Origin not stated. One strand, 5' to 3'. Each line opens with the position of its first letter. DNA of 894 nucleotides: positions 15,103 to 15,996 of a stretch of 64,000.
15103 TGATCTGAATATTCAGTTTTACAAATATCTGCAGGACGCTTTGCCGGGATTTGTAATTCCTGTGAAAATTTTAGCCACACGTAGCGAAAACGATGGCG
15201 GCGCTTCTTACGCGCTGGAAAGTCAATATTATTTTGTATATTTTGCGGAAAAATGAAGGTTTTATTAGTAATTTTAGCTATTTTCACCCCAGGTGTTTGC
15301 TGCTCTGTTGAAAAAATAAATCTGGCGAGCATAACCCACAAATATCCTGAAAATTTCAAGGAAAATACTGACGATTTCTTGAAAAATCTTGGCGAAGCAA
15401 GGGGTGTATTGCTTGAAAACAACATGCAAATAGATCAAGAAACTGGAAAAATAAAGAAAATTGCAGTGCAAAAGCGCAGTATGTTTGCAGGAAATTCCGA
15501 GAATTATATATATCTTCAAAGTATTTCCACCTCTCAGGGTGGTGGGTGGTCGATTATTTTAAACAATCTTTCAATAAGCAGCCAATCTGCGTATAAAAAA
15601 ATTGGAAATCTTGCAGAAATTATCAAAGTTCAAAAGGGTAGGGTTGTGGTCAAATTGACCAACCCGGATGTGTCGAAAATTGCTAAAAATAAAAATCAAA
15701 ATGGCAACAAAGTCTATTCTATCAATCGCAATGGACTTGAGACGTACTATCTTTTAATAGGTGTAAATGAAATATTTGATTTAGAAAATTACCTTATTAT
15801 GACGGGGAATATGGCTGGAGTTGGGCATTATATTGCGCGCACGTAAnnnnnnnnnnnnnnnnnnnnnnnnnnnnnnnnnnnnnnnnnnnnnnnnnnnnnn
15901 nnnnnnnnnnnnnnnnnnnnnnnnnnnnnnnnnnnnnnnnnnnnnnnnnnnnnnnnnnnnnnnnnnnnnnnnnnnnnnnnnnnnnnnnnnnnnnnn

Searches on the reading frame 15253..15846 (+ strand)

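Call 24: search_protein_families(library=pfam, proteins=[window:15253-15846:+], max_evalue=0.001)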
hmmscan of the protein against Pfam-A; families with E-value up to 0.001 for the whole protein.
window:15253-15846:+ (197 aa): 0 families

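Call 53: search_protein_families(library=ncbifam, proteins=[window:15253-15846:+], max_evalue=0.01)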
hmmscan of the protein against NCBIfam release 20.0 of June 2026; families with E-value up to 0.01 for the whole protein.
window:15253-15846:+ (197 aa): 1 family
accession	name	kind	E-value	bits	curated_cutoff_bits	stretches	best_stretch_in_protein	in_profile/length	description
TIGR02888.1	spore_YlmC_YmxH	subfamily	0.0038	17.4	44.2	0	47-89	16-62/76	YlmC/YmxH family sporulation protein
